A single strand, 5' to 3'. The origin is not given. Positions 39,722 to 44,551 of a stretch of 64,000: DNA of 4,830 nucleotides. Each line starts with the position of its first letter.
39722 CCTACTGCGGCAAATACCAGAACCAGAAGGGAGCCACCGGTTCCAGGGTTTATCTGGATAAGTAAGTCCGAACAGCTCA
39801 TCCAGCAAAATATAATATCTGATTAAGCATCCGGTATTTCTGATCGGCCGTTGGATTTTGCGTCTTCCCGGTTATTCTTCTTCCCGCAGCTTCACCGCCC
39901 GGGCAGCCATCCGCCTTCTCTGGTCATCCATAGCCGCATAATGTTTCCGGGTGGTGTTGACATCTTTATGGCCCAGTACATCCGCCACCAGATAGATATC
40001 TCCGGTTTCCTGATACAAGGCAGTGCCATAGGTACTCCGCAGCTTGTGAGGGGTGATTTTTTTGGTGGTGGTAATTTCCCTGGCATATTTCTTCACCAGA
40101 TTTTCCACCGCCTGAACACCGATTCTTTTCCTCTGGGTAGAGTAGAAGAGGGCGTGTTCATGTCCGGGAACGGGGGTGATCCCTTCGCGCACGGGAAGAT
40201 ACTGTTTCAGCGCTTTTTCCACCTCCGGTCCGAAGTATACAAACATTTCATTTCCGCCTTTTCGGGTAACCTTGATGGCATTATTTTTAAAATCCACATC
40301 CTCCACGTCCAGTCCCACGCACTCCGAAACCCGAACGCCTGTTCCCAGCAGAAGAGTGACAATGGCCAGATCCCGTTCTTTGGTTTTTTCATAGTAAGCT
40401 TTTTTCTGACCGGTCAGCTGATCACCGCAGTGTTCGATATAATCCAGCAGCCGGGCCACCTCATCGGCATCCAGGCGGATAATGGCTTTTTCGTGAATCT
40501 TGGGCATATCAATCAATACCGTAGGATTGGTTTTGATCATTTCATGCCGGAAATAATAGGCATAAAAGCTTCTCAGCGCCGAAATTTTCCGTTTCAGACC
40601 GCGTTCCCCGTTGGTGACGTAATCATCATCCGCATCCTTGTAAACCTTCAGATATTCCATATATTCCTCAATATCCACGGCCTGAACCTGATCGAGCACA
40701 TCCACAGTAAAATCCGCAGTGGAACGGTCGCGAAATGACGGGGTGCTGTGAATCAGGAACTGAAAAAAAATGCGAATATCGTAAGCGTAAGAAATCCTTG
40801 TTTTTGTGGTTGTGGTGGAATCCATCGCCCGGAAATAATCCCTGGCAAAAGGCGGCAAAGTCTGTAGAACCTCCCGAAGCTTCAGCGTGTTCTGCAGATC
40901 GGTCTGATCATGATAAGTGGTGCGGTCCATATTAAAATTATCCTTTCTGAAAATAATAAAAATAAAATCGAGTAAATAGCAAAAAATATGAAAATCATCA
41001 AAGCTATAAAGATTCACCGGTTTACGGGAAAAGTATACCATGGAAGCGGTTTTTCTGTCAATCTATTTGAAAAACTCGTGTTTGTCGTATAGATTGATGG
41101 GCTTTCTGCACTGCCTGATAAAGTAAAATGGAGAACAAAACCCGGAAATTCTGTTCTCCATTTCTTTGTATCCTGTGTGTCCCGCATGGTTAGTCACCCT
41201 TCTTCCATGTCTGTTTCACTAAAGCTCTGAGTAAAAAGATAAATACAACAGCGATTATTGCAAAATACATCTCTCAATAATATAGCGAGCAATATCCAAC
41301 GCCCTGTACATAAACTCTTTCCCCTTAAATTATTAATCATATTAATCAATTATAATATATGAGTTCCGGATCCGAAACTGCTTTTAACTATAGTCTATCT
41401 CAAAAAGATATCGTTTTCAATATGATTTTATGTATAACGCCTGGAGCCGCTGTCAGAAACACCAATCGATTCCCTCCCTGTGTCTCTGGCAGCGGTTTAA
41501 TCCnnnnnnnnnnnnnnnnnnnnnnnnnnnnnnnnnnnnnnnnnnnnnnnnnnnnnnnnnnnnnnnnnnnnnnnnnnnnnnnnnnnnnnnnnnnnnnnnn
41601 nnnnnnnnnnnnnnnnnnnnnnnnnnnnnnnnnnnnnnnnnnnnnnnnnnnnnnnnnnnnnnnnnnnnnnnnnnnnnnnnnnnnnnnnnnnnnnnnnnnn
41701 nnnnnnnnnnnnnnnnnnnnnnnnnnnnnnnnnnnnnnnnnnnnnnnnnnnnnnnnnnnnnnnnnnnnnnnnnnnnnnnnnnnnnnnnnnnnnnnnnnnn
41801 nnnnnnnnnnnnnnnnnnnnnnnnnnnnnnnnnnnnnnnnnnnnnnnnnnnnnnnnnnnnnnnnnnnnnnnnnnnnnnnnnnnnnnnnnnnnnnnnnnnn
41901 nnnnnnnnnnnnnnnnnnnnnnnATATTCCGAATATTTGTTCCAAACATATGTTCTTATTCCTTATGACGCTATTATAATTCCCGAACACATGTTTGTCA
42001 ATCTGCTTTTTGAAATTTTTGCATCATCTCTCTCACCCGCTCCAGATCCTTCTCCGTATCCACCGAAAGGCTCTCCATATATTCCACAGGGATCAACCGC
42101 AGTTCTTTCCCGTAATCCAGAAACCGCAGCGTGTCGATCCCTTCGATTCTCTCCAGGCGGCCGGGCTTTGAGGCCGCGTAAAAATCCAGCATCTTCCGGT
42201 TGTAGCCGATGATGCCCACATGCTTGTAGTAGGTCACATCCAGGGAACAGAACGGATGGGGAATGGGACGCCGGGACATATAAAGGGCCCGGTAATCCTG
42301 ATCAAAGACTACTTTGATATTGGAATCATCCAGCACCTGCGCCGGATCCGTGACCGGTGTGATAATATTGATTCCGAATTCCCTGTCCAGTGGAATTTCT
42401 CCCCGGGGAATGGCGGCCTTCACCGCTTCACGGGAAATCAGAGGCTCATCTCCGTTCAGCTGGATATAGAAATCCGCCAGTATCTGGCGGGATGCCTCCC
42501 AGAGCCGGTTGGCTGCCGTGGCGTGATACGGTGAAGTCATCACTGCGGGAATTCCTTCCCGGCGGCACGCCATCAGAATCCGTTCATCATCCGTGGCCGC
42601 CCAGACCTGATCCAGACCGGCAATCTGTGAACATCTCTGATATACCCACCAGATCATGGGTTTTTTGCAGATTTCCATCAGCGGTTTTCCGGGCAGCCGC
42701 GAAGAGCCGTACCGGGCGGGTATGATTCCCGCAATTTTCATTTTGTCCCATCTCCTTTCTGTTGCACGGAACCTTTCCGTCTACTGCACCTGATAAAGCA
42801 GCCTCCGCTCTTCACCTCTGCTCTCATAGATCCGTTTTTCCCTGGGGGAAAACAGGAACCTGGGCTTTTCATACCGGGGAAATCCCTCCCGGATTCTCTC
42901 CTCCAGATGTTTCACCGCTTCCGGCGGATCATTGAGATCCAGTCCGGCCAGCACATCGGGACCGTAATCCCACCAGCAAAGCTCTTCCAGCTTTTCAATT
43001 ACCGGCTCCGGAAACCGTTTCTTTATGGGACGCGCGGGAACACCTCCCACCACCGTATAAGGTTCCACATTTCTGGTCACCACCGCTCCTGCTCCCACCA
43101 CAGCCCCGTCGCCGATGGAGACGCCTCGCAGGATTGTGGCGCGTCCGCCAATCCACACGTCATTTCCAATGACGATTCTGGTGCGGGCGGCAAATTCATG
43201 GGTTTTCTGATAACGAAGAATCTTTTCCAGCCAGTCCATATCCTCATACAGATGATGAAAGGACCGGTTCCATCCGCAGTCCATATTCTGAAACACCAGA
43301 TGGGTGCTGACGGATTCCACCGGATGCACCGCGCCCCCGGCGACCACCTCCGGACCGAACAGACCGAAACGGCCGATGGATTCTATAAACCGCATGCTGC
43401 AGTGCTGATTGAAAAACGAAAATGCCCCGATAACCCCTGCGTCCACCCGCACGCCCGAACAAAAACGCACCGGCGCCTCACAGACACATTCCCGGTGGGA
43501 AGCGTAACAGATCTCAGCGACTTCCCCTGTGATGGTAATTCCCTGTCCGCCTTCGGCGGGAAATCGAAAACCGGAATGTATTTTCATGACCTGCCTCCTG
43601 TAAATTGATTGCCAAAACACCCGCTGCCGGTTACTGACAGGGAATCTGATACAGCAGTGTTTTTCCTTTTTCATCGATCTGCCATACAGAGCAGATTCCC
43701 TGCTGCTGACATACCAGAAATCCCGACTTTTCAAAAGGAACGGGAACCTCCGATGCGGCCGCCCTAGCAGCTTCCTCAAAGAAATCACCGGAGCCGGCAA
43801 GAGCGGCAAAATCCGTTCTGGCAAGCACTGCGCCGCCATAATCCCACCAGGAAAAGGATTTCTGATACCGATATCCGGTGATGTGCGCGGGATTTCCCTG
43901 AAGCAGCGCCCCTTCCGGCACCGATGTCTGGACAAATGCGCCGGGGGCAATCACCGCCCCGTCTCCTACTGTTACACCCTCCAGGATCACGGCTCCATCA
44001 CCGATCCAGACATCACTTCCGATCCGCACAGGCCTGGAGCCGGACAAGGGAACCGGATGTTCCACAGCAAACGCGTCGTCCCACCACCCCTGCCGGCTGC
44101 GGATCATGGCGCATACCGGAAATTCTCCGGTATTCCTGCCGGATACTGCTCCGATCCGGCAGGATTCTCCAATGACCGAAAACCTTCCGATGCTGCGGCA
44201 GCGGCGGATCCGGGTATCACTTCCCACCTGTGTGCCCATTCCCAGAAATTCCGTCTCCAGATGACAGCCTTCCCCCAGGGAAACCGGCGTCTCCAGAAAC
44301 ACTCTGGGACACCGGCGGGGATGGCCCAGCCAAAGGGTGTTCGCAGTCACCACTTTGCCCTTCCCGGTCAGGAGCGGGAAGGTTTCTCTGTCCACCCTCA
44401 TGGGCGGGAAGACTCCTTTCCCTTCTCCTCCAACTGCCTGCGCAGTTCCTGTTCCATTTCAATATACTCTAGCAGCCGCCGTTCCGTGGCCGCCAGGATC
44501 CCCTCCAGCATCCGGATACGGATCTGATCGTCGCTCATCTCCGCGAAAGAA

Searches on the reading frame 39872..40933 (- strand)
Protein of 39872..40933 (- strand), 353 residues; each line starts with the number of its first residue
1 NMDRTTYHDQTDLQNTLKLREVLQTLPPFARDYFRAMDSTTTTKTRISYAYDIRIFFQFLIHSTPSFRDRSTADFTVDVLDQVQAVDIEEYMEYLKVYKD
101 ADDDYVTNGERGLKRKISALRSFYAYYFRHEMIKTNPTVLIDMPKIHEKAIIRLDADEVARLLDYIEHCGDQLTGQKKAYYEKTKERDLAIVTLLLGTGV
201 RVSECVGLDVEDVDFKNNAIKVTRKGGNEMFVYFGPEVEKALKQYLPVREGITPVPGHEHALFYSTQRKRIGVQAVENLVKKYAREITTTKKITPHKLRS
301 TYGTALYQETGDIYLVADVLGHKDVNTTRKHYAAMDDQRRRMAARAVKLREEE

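Call 66: search_protein_families(library=pfam, proteins=[window:39872-40933:-], max_evalue=0.0001)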
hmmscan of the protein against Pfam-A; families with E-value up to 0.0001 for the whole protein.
window:39872-40933:- (353 aa): 1 family
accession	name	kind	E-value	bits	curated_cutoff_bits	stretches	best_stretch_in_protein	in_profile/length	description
PF00589.27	Phage_integrase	-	2.1e-34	119.2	27.1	1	153-338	2-171/172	Phage integrase family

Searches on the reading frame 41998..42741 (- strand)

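Call 12: search_protein_families(library=pfam, proteins=[window:41998-42741:-], max_evalue=0.01)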
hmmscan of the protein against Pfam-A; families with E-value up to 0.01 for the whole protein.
window:41998-42741:- (247 aa): 2 families
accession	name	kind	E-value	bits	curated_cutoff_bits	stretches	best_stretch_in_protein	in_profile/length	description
PF02348.25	CTP_transf_3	-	3.7e-39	135.2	22.6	1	4-213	1-216/217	Cytidylyltransferase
PF12804.13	NTP_transf_3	-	1.1e-07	32.6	27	1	18-111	15-108/160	MobA-like NTP transferase domain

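Call 58: search_protein_families(library=ncbifam, proteins=[window:41998-42741:-], max_evalue=0.001)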
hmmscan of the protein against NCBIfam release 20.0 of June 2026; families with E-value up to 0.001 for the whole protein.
window:41998-42741:- (247 aa): 7 families
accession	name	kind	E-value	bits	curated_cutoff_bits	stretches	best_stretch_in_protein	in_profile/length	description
NF009905.0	PRK13368.1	subfamily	1.5e-71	240.5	255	1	1-242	1-240/243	3-deoxy-manno-octulosonate cytidylyltransferase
NF003952.0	PRK05450.1-5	subfamily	1.9e-67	227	193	1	1-243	1-248/250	3-deoxy-manno-octulosonate cytidylyltransferase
NF003950.0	PRK05450.1-3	subfamily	1.1e-59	201.7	234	1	1-244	1-246/248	3-deoxy-manno-octulosonate cytidylyltransferase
NF003948.0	PRK05450.1-1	equivalog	8.4e-41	139.8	281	1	2-243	5-246/248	3-deoxy-manno-octulosonate cytidylyltransferase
TIGR00466.1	kdsB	equivalog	4.9e-40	137.4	155.2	1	4-234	4-241/241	3-deoxy-manno-octulosonate cytidylyltransferase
TIGR03584.1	PseF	equivalog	3.6e-07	30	205.7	1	6-64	3-61/222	pseudaminic acid cytidylyltransferase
TIGR01173.1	glmU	equivalog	0.00045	19.2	366.85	1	16-109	18-112/452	bifunctional UDP-N-acetylglucosamine diphosphorylase/glucosamine-1-phosphate N-acetyltransferase GlmU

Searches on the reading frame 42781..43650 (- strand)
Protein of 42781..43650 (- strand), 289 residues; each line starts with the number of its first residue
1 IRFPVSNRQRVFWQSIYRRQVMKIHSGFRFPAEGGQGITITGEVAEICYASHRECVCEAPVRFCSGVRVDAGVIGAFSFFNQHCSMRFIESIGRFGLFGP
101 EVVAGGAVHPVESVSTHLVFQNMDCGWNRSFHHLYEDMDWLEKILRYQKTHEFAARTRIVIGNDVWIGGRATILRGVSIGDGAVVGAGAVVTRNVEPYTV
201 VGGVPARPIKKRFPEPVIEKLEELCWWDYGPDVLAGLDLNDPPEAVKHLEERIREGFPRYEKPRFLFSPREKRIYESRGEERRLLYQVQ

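Call 58: search_protein_families(library=ncbifam, proteins=[window:42781-43650:-], max_evalue=0.001)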
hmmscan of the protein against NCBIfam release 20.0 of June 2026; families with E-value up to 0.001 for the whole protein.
window:42781-43650:- (289 aa): 37 families (the best 25 are shown)
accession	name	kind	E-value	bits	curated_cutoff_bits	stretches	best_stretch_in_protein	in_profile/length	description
TIGR03308.1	phn_thr-fam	hypoth_equivalog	1.5e-34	119.6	201.65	1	62-234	27-184/204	phosphonate metabolim protein, transferase hexapeptide repeat family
NF000311.1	Vat_ABCDEFH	equivalog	1.6e-28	99.6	300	1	149-233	101-185/201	Vat family streptogramin A O-acetyltransferase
NF033468.1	stregram_VatI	exception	1.7e-28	99.9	415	1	153-230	107-184/208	streptogramin A O-acetyltransferase Vat(I)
NF000490.1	chloram_CatB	equivalog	5.8e-26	91.1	350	1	148-232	100-184/210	type B chloramphenicol O-acetyltransferase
NF000504.1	stregram_VatH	exception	1.3e-23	84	475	1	157-234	116-193/216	streptogramin A O-acetyltransferase Vat(H)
NF000101.1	stregram_VatA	exception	1.6e-23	83.5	450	1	129-229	94-189/219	streptogramin A O-acetyltransferase Vat(A)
NF000020.1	stregram_VatE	exception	1e-21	77.5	450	1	154-228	111-185/214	streptogramin A O-acetyltransferase Vat(E)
NF000097.1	stregram_VatC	exception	1.8e-20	73.8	425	1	156-229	116-189/212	streptogramin A O-acetyltransferase Vat(C)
NF000147.1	stregram_VatF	exception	1.9e-20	73.3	400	1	152-234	114-196/221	streptogramin A O-acetyltransferase Vat(F)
NF000111.1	stregram_VatD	exception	3.3e-20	72.8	400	1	149-234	104-189/209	streptogramin A O-acetyltransferase Vat(D)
NF000084.1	amicyc_ac_ApmA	equivalog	7.2e-19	68.5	550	1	83-230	110-250/274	aminocyclitol acetyltransferase ApmA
NF007499.0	PRK10092.1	equivalog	2.1e-17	63.5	314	1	150-211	123-182/183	maltose O-acetyltransferase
NF007240.0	PRK09677.1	equivalog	2.7e-16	59.6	243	1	157-212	129-184/192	putative lipopolysaccharide biosynthesis O-acetyl transferase WbbJ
TIGR03532.1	DapD_Ac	equivalog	1.2e-15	57.8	231.75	1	155-211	157-213/231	2,3,4,5-tetrahydropyridine-2,6-dicarboxylate N-acetyltransferase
NF058585.1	HptprglPActTf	PfamEq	1.7e-14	53.7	300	1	158-212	106-160/172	heptaprenylglyceryl phosphate O-acetyltransferase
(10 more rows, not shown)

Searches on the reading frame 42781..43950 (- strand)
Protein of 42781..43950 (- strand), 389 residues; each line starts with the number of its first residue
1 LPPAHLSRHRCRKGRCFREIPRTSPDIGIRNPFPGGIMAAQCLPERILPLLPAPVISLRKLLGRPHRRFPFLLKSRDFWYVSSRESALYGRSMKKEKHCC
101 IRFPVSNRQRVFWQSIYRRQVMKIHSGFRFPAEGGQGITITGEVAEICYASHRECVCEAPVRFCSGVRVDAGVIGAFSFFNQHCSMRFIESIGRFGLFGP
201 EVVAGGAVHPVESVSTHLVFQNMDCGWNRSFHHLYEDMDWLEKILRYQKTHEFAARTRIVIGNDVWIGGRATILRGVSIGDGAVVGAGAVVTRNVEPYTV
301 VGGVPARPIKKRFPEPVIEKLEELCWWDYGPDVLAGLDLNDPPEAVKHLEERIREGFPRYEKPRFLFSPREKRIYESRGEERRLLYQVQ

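Call 12: search_protein_families(library=pfam, proteins=[window:42781-43950:-], max_evalue=0.01)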
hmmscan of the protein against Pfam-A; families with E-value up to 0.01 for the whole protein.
window:42781-43950:- (389 aa): 2 families
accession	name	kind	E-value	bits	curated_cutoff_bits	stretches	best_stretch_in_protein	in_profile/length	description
PF00132.30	Hexapep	-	1.2e-09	37.8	27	1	259-293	2-36/36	Bacterial transferase hexapeptide (six repeats)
PF14602.12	Hexapep_2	-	1.8e-09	37.6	27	1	259-293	2-34/34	Hexapeptide repeat of succinyl-transferase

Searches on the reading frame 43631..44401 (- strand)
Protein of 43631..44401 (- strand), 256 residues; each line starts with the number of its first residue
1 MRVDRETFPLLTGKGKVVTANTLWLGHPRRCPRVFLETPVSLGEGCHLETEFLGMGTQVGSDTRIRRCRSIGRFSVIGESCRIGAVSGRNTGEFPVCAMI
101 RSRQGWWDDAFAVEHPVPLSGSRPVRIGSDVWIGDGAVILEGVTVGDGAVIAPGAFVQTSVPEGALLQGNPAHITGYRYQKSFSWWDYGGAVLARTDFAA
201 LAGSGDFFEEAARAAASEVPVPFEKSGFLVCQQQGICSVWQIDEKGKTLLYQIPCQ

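Call 12: search_protein_families(library=pfam, proteins=[window:43631-44401:-], max_evalue=0.01)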
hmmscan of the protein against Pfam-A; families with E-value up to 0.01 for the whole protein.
window:43631-44401:- (256 aa): 3 families
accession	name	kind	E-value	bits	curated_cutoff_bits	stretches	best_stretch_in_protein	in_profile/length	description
PF00132.30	Hexapep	-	1.4e-15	56.7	27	1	125-157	2-34/36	Bacterial transferase hexapeptide (six repeats)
PF14602.12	Hexapep_2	-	1.3e-08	34.9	27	1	124-157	1-32/34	Hexapeptide repeat of succinyl-transferase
PF25084.1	LbH_EIF2B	-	1.2e-07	32.1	54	1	34-83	4-53/105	EIF2B subunit epsilon LbH domain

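Call 58: search_protein_families(library=ncbifam, proteins=[window:43631-44401:-], max_evalue=0.001)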
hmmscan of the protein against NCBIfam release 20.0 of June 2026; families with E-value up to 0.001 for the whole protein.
window:43631-44401:- (256 aa): 37 families (the best 25 are shown)
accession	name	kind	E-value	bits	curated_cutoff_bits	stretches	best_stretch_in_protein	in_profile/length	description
TIGR03308.1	phn_thr-fam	hypoth_equivalog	2.5e-18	66.7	201.65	1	67-195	52-186/204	phosphonate metabolim protein, transferase hexapeptide repeat family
TIGR03532.1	DapD_Ac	equivalog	4.5e-15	55.9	231.75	1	121-174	157-210/231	2,3,4,5-tetrahydropyridine-2,6-dicarboxylate N-acetyltransferase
TIGR03570.1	NeuD_NnaD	subfamily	1.3e-13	51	160.8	1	124-172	153-201/202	NeuD/PglB/VioB family sugar acetyltransferase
NF000311.1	Vat_ABCDEFH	equivalog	1.3e-13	51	300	1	71-182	60-168/201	Vat family streptogramin A O-acetyltransferase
NF007499.0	PRK10092.1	equivalog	2.6e-13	50.2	314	1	122-174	127-179/183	maltose O-acetyltransferase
NF007240.0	PRK09677.1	equivalog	8.5e-13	48.2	243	1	122-178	128-184/192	putative lipopolysaccharide biosynthesis O-acetyl transferase WbbJ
NF000147.1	stregram_VatF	exception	7.4e-11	41.9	400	1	115-218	113-217/221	streptogramin A O-acetyltransferase Vat(F)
NF058585.1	HptprglPActTf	PfamEq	8.1e-11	41.8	300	1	125-175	107-157/172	heptaprenylglyceryl phosphate O-acetyltransferase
NF033468.1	stregram_VatI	exception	1.3e-10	41.4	415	1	104-182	95-170/208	streptogramin A O-acetyltransferase Vat(I)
NF000490.1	chloram_CatB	equivalog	2.4e-10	40.1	350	1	126-181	112-167/210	type B chloramphenicol O-acetyltransferase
NF000101.1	stregram_VatA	exception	3.4e-10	39.9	450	1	71-180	68-174/219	streptogramin A O-acetyltransferase Vat(A)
NF000504.1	stregram_VatH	exception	3.6e-10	40.1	475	1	104-193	100-193/216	streptogramin A O-acetyltransferase Vat(H)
NF007797.0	PRK10502.1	subfamily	6.2e-10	39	192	1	122-181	123-182/183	WcaF family extracellular polysaccharide biosynthesis acetyltransferase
NF000084.1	amicyc_ac_ApmA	equivalog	2.8e-09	37.1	550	1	115-183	168-237/274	aminocyclitol acetyltransferase ApmA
NF002060.0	PRK00892.1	subfamily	1.1e-08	34.6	207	1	121-172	262-312/345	UDP-3-O-(3-hydroxymyristoyl)glucosamine N-acyltransferase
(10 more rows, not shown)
